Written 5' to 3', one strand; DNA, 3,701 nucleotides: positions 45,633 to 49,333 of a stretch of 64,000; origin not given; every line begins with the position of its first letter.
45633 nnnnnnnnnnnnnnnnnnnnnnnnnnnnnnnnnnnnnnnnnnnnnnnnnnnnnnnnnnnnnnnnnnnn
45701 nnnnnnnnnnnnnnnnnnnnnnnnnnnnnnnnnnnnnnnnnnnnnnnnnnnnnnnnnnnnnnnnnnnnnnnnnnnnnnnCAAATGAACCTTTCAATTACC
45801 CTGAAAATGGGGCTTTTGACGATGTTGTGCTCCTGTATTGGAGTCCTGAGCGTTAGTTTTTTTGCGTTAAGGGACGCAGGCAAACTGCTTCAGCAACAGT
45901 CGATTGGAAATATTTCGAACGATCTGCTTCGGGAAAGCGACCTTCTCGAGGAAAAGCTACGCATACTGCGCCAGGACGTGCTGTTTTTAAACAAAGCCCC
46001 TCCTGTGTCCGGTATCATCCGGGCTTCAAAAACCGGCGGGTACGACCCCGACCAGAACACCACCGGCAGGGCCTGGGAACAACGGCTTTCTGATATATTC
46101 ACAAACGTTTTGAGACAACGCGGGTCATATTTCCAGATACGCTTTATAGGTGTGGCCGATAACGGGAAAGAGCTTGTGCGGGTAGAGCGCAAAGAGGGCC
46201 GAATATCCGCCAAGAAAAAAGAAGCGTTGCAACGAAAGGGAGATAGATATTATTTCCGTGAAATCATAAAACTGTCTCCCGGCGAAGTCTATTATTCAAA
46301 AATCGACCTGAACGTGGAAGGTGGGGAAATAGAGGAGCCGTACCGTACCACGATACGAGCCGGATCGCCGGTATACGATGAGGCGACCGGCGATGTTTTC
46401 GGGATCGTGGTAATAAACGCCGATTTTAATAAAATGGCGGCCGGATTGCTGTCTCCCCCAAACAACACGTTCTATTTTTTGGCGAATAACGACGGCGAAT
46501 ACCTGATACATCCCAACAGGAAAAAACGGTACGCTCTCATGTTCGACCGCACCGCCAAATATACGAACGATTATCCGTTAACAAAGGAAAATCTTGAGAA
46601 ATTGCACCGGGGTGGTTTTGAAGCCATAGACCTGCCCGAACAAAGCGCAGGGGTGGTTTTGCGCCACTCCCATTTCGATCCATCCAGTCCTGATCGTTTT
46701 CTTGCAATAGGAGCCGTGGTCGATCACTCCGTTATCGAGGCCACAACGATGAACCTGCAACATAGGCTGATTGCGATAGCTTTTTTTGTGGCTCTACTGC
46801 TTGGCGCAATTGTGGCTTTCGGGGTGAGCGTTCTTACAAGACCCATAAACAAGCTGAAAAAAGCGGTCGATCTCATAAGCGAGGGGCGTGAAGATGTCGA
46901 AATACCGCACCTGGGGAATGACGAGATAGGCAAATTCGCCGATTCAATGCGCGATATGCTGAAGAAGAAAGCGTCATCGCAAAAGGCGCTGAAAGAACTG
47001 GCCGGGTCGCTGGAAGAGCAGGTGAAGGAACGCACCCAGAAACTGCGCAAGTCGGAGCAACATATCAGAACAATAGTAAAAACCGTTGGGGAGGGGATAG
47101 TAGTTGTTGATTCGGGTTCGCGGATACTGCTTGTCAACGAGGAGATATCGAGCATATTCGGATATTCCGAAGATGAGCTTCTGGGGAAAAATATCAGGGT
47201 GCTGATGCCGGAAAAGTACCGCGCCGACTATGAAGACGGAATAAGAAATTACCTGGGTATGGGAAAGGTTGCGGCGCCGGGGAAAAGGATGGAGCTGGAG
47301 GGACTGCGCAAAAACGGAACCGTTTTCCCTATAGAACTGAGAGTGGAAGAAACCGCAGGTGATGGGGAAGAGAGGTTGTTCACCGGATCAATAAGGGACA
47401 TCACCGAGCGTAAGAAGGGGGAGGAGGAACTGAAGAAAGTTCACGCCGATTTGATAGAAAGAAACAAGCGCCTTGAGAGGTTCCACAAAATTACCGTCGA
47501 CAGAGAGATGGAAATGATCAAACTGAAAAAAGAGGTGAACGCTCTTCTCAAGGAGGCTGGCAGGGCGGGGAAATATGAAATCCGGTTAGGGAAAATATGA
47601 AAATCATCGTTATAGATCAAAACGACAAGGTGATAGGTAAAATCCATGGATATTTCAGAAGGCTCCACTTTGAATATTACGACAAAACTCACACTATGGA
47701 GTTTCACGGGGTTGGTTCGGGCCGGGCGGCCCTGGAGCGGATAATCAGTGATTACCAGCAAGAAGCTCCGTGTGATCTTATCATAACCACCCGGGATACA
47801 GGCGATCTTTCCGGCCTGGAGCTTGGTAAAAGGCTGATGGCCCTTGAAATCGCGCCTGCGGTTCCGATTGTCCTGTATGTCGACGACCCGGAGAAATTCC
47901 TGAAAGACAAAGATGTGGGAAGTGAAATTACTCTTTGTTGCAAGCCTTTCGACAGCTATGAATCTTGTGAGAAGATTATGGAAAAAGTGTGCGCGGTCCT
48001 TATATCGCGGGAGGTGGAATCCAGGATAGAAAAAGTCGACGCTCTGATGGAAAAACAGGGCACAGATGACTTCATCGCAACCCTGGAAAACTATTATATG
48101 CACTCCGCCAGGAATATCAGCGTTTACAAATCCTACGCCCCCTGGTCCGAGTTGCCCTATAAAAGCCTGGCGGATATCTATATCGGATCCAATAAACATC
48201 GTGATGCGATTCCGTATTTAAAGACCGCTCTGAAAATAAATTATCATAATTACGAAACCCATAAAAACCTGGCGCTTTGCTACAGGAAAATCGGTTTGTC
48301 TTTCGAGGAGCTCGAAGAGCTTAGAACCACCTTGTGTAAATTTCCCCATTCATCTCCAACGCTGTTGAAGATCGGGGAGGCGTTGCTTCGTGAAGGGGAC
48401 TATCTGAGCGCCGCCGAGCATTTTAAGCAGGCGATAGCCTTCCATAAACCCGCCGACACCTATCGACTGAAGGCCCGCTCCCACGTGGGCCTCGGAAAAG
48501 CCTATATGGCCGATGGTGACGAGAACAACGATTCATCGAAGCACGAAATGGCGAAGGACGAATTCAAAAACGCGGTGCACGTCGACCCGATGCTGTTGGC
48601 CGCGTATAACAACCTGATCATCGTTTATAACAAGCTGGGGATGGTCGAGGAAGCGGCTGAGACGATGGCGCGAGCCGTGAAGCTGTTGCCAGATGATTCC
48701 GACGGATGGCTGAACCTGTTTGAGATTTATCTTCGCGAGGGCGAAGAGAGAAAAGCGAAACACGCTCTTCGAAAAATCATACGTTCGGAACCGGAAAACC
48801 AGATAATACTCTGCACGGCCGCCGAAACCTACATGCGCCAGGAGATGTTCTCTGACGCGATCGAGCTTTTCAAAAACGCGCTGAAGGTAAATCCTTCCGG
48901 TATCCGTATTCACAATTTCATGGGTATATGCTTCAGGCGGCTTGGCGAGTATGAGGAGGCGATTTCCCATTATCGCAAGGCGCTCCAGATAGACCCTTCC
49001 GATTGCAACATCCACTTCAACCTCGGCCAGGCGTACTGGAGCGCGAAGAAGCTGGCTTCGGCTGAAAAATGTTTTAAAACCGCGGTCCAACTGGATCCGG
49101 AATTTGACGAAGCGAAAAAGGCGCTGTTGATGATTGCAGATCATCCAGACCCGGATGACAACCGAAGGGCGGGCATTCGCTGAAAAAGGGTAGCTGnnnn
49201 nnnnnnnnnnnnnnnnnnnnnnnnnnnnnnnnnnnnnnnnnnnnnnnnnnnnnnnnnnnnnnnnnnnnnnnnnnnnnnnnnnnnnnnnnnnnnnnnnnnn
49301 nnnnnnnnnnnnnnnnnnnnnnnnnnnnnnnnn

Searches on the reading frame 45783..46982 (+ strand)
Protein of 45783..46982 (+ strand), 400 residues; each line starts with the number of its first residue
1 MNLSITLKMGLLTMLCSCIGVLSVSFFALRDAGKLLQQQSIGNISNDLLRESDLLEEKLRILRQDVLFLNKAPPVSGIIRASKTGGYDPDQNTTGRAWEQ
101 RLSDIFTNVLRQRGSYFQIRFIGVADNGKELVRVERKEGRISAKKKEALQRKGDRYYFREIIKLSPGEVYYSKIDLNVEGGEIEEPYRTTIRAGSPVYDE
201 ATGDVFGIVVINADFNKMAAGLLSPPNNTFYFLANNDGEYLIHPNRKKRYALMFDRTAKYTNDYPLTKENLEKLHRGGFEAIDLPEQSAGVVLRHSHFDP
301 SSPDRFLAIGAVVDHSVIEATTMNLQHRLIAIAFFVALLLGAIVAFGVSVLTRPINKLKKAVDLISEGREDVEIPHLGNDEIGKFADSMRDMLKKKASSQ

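Call 54: find_homologous_proteins(query=window:45783-46982:+, max_evalue=1e-10)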
Query window:45783-46982:+ (400 aa): 12 proteins with E <= 1e-10 among 7599 candidates.
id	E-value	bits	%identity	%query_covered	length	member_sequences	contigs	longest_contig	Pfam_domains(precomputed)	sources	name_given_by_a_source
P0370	6.7e-262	886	100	100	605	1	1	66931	PF00672.31,PF13426.14,PF13188.14,PF02743.25,PF08448.17,PF00989.32,PF21623.4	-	-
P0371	1.6e-62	230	38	84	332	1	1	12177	PF02743.25,PF21623.4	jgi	jgi:hypothetical protein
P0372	1.8e-53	200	34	99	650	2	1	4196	PF00672.31,PF02518.32,PF00512.32,PF21623.4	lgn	-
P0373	9.8e-53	198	36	99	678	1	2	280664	PF00672.31,PF02743.25,PF02518.32,PF00512.32,PF21623.4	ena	-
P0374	1.5e-48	184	30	100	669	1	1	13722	PF00672.31,PF02518.32,PF00512.32,PF21623.4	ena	-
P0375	1.4e-45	174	31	96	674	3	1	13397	PF08447.19,PF13426.14,PF13188.14,PF02743.25,PF00989.32,PF21623.4,PF00990.27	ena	-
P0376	1.1e-43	168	35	81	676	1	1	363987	PF00672.31,PF13426.14,PF13188.14,PF08448.17,PF00512.32,PF00989.32,PF21623.4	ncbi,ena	-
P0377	2.5e-27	114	28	66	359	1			PF21623.4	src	-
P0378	3.6e-19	87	35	42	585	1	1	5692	PF02743.25,PF07730.20,PF02518.32,PF21623.4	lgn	-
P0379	5.1e-18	83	34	49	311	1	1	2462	PF21623.4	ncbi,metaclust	ncbi:MAG: pas, partial [uncultured bacterium]|metaclust:status=active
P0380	4.1e-16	77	26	74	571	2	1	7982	PF00672.31,PF21623.4,PF00990.27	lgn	-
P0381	2.2e-14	71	31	41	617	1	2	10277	PF08447.19,PF13426.14,PF02743.25,PF00989.32,PF21623.4,PF00990.27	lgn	-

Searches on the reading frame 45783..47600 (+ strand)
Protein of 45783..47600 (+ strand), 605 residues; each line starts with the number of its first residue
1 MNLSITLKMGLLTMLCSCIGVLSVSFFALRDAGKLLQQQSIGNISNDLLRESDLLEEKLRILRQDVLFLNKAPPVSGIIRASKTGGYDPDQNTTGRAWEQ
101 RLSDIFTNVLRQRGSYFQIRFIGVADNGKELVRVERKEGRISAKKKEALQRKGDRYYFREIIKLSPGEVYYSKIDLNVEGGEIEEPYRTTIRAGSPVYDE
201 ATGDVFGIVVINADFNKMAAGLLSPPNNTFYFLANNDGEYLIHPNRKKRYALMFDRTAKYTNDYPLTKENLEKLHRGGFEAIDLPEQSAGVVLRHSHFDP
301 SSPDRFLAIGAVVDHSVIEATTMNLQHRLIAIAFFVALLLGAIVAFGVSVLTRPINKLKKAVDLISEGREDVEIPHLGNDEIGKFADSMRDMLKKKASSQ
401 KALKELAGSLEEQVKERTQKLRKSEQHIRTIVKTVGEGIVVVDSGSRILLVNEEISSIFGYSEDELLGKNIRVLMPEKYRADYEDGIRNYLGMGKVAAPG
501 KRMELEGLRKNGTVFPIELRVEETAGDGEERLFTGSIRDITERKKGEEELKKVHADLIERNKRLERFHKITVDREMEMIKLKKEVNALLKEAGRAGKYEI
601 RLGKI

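Call 3: search_protein_families(library=pfam, proteins=[window:45783-47600:+], max_evalue=1)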
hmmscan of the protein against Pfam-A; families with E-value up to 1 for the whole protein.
window:45783-47600:+ (605 aa): 14 families
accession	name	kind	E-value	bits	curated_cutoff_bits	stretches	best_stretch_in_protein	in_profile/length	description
PF21623.3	HK_sensor_dom_bact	-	3.1e-15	56.5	27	1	99-275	50-225/253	Bacterial histidine kinase, sensor domain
PF13426.13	PAS_9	-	1.4e-14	54.7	27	1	437-542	2-103/103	PAS domain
PF00989.32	PAS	-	5.8e-14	52.5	22.6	1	427-540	2-113/113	PAS fold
PF08448.16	PAS_4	-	8e-08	32.9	23.1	1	435-544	4-109/110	PAS fold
PF13188.13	PAS_8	-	8.4e-07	29.1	21.8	1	427-479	2-55/65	PAS domain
PF00672.30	HAMP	-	1.7e-06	28.7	25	1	351-393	6-48/53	HAMP domain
PF02743.24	dCache_1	-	1.7e-06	28.2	45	1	147-263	91-205/240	Cache domain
PF24820.1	Diguanyl_cycl_sensor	-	0.00015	22.1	28.1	1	432-521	2-93/109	Diguanylate cyclase-like sensor domain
PF12860.13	PAS_7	-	0.00027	21.5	27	1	434-547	3-114/115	PAS fold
PF08447.18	PAS_3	-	0.0034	18.1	25.6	1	449-522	2-73/89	PAS fold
PF19539.4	DUF6063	-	0.0091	15.7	27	1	409-471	23-87/244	Family of unknown function (DUF6063)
PF15619.11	Lebercilin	-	0.033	14.2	34.3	1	388-433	57-102/193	Ciliary protein causing Leber congenital amaurosis disease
PF03961.19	FapA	-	0.056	13.5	31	1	356-464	166-269/272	Flagellar Assembly Protein A beta solenoid domain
PF13767.11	DUF4168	-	0.12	13.8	25.8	1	379-434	2-59/95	Domain of unknown function (DUF4168)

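Call 4: search_protein_families(library=ncbifam, proteins=[window:45783-47600:+], max_evalue=1)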
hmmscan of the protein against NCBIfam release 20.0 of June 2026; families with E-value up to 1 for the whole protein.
window:45783-47600:+ (605 aa): 38 families (the best 25 are shown)
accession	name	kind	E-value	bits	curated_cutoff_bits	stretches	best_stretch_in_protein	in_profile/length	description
TIGR00229.1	sensory_box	domain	5.5e-29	100.9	22.9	1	422-550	1-126/126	PAS domain S-box protein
NF041777.1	sens_FixL_Rhizob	equivalog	1.9e-24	86.2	850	1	371-559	69-255/485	sensor protein FixL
NF033092.0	HK_WalK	equivalog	1.8e-12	46.7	725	1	317-475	164-307/594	cell wall metabolism sensor histidine kinase WalK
NF045911.1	TCSHisKinNblS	equivalog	1.1e-11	43.9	1000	1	307-490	162-330/621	two-component system sensor histidine kinase NblS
NF038263.1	prot_phos_SiaA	equivalog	1.8e-11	43.3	700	1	324-440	307-416/658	biofilm regulation protein phosphatase SiaA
NF047874.1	MASE3_PAS_HK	subfamily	4.9e-11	42.1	560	1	391-562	237-396/655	MASE3 domain-containing sensor histidine kinase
NF041593.1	histid_kinase_PdhS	equivalog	1e-09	36.9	2000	1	410-554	651-792/1041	cell-division control histidine kinase PdhS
NF052652.1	YtvA_fam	equivalog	1.2e-09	38.1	250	1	429-555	3-129/243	YtvA family blue-light photoreceptor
NF008468.0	PRK11360.1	equivalog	3.2e-09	35.7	646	1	400-478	242-320/616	two-component system sensor histidine kinase AtoS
NF045675.1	PhdiestaseDibA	equivalog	2e-08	33.1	980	1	411-563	64-214/623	phosphodiesterase DibA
NF046044.1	PnpS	equivalog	2.2e-08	33.6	400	1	391-472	20-101/390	two-component system histidine kinase PnpS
NF008467.0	PRK11359.1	equivalog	2.5e-08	32.4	857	1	438-516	24-102/800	oxygen-sensing cyclic-di-GMP phosphodiesterase DosP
NF058645.1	MCPCtpMPsAe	equivalog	4e-07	29.2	900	1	318-429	196-309/558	methyl-accepting chemotaxis protein CtpM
NF047794.1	HisKinPtgB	equivalog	4.1e-07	28.6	1000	1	321-418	328-420/656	two-component system sensor histidine kinase PgtB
NF052306.1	BluLightHisKinLov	equivalog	7.4e-07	28.3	450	1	443-557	39-153/334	blue-light-activated histidine kinase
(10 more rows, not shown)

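Call 21: search_protein_families(library=pfam, alignment_id=A2, max_evalue=0.00001)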
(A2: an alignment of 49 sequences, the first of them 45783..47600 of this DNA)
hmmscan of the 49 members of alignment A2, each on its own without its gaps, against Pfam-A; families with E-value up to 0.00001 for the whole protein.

A. member 1, window:45783-47600:+ (605 aa): 7 families
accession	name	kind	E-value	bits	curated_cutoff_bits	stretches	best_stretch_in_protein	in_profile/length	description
PF21623.3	HK_sensor_dom_bact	-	3.1e-15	56.5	27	1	99-275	50-225/253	Bacterial histidine kinase, sensor domain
PF13426.13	PAS_9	-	1.4e-14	54.7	27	1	437-542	2-103/103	PAS domain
PF00989.32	PAS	-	5.8e-14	52.5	22.6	1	427-540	2-113/113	PAS fold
PF08448.16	PAS_4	-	8e-08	32.9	23.1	1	435-544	4-109/110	PAS fold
PF13188.13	PAS_8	-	8.4e-07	29.1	21.8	1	427-479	2-55/65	PAS domain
PF00672.30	HAMP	-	1.7e-06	28.7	25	1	351-393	6-48/53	HAMP domain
PF02743.24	dCache_1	-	1.7e-06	28.2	45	1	147-263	91-205/240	Cache domain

B. families by the number of members that match (of 49 scanned): 16 families
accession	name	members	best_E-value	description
PF00672.30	HAMP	47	3.2e-16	HAMP domain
PF21623.3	HK_sensor_dom_bact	43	3.1e-27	Bacterial histidine kinase, sensor domain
PF02518.31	HATPase_c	41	9.1e-33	Histidine kinase-, DNA gyrase B-, and HSP90-like ATPase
PF00512.31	HisKA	32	2.4e-24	His Kinase A (phospho-acceptor) domain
PF00072.30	Response_reg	22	7e-62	Response regulator receiver domain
PF02743.24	dCache_1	20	9.3e-15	Cache domain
PF01627.28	Hpt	18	1.2e-15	Hpt domain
PF13426.13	PAS_9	7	6.3e-18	PAS domain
PF00990.26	GGDEF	6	7.8e-55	Diguanylate cyclase, GGDEF domain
PF08448.16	PAS_4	6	6e-18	PAS fold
PF00989.32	PAS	6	5.8e-14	PAS fold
PF08447.18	PAS_3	4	1.9e-19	PAS fold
PF00563.25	EAL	3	1.3e-73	EAL domain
PF14501.12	HATPase_c_5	3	4.1e-07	GHKL domain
PF13188.13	PAS_8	2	2e-10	PAS domain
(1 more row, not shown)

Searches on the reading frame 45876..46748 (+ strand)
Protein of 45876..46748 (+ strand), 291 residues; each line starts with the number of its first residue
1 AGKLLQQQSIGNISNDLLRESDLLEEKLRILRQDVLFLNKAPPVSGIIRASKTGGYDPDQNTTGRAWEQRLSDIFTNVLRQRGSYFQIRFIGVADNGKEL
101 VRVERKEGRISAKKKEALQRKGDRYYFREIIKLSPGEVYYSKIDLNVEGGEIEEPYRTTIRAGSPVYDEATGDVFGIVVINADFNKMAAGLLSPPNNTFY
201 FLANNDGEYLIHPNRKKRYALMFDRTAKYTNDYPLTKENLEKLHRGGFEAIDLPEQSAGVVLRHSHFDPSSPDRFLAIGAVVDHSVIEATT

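Call 82: search_solved_structures(query=window:45876-46748:+, max_evalue=1, show_alignments=1)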
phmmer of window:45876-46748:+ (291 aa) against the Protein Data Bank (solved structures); distinct sequences matched with E-value up to 1: 3.
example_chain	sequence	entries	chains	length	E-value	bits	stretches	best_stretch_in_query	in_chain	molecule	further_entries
2p7j_A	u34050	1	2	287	4.1e-06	29.4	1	71-234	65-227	Putative sensory box/GGDEF family protein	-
3lid_A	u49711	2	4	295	4.4e-06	29.4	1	71-234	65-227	Putative sensory box/GGDEF family protein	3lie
4wy9_A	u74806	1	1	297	0.0056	19.2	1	133-216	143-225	Putative MCP-type signal transduction protein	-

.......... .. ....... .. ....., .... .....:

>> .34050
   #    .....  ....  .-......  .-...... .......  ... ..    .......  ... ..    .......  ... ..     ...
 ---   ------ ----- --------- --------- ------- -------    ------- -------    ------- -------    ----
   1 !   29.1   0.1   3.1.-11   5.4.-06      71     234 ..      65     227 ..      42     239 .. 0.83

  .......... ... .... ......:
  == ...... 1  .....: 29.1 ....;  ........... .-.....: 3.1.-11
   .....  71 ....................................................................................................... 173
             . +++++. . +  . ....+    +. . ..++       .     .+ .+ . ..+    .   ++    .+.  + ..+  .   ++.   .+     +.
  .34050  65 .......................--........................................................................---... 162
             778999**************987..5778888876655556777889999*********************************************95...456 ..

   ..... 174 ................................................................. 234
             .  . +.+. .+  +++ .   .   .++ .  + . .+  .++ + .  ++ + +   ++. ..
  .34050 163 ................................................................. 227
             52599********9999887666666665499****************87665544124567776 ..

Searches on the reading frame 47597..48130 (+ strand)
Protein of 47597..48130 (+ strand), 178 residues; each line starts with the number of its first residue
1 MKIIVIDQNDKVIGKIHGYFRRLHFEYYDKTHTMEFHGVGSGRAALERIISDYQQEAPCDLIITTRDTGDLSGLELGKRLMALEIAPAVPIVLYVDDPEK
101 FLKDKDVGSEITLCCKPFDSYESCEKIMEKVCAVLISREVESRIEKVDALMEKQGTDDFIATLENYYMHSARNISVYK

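Call 70: search_protein_families(library=pfam, proteins=[window:47597-48130:+], max_evalue=0.1)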
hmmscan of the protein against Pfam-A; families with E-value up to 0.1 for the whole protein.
window:47597-48130:+ (178 aa): 1 family
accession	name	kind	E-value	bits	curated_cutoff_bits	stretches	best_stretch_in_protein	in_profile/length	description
PF00072.30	Response_reg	-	0.044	14.4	30.2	1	33-96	22-78/111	Response regulator receiver domain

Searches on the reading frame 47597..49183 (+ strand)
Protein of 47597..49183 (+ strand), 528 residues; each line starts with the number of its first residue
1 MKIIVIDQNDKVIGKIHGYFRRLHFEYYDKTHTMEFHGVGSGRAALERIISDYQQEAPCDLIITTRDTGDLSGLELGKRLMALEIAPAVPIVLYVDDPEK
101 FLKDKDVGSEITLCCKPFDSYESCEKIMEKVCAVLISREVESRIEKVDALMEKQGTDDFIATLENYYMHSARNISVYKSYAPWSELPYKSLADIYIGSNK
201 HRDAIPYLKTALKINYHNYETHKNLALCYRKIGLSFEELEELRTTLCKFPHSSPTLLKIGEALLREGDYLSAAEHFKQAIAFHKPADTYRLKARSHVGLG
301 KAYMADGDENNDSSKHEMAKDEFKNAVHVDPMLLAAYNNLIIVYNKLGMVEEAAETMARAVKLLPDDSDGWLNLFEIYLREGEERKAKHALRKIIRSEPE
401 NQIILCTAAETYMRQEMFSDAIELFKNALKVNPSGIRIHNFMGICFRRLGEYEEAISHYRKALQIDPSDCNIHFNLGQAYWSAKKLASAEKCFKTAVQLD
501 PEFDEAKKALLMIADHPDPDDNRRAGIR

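Call 3: search_protein_families(library=pfam, proteins=[window:47597-49183:+], max_evalue=1)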
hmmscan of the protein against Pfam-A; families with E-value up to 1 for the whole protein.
window:47597-49183:+ (528 aa): 49 families (the best 25 are shown)
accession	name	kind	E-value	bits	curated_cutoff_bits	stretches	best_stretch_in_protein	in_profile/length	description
PF00515.34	TPR_1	-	6.8e-42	140.1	27.8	6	437-469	2-34/34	Tetratricopeptide repeat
PF07719.23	TPR_2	-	1.3e-38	128.3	27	5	438-469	3-34/34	Tetratricopeptide repeat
PF13432.12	TPR_16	-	1.7e-30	105.5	32.7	5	407-469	2-64/65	Tetratricopeptide repeat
PF14559.12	TPR_19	-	3.3e-30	104.7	25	5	450-509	5-64/68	Tetratricopeptide repeat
PF13414.12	TPR_11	-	2e-29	101.5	26.8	2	446-481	4-39/42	TPR repeat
PF13428.12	TPR_14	-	1.6e-28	96.7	23.5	6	336-374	3-41/44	Tetratricopeptide repeat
PF13181.12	TPR_8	-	7.9e-28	94.7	25.7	3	472-502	3-33/34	Tetratricopeptide repeat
PF13424.12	TPR_12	-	5e-27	94.3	30.1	5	438-500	5-75/77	Tetratricopeptide repeat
PF13176.12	TPR_7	-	9.9e-20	69.3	27.9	1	441-467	4-30/36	Tetratricopeptide repeat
PF13431.12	TPR_17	-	1e-18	66.4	24.4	2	458-480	1-23/34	Tetratricopeptide repeat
PF23914.1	TPR_CcmH_CycH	-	5.7e-15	55.9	42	2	344-433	60-152/158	Cytochrome c-type biogenesis protein H TPR domain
PF25063.1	ARM_TT21_C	-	1.8e-14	54.6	35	1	342-511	29-205/209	Tetratricopeptide repeat protein 21 C-terminal ARM domain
PF13174.12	TPR_6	-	3.7e-14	52.7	26.3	1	442-467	6-31/33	Tetratricopeptide repeat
PF24575.1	TPR_Slam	-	9.2e-12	45.8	35.2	2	443-493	54-104/104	Surface lipoprotein assembly modifier, N-terminal TPR repeats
PF12895.13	ANAPC3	-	1.6e-10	41.6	27.2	2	399-461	23-81/82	Anaphase-promoting complex, cyclosome, subunit 3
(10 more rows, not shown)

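Call 4: search_protein_families(library=ncbifam, proteins=[window:47597-49183:+], max_evalue=1)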
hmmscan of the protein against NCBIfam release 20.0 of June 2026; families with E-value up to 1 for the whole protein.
window:47597-49183:+ (528 aa): 50 families (the best 25 are shown)
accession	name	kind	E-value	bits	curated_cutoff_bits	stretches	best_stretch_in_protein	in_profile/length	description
TIGR02521.1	type_IV_pilW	equivalog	1.2e-30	106.8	154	3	409-510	38-138/234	type IV pilus biogenesis/stability protein PilW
TIGR02917.1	PEP_TPR_lipo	equivalog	2.4e-29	101.8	312.2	2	293-512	465-677/899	XrtA/PEP-CTERM system TPR-repeat protein PrsT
NF040959.1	MamA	equivalog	5e-29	101.2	200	2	378-510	47-179/204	magnetosome protein MamA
NF033920.0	C39_PA2778_fam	equivalog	3.4e-18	66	150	4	268-363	158-253/255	PA2778 family cysteine peptidase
TIGR02552.1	LcrH_SycD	equivalog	3.7e-18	65.6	104.8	2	411-505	27-121/136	SycD/LcrH family type III secretion system chaperone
NF033762.1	social_mot_Tgl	equivalog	1e-17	64.3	225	3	202-392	48-228/252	social motility TPR repeat lipoprotein Tgl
NF033758.1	gliding_GltE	equivalog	1.6e-16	60.3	225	1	267-503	51-289/411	adventurous gliding motility TPR repeat lipoprotein GltE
NF008757.0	PRK11788.1-5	equivalog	6.5e-15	55.2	363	2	417-513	50-150/388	lipopolysaccharide assembly protein LapB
NF047507.1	TPR_BatC_Lepto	exception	3.1e-14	53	175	2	413-523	35-149/214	TPR repeat-containing protein BatC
NF052415.1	T3SS_chap_SctY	equivalog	5.3e-14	52.6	70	1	399-498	3-105/106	type III secretion apparatus assembly chaperone SctY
TIGR02795.1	tol_pal_ybgF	equivalog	1.5e-13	51.3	90.1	3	471-515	40-84/119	tol-pal system protein YbgF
NF002725.1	PRK02603.1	equivalog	6.4e-13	49.1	143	3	264-373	46-145/173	photosystem I assembly protein Ycf3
NF008520.0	PRK11447.1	equivalog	7.9e-13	47.1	858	3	449-508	282-341/1157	cellulose synthase complex outer membrane protein BcsC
TIGR00540.1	TPR_hemY_coli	hypoth_equivalog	1.6e-12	46.9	142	3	343-462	270-385/385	heme biosynthesis-associated TPR protein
NF008391.2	PRK11189.1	equivalog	6.4e-11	42.3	250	2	425-501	88-164/297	lipoprotein NlpI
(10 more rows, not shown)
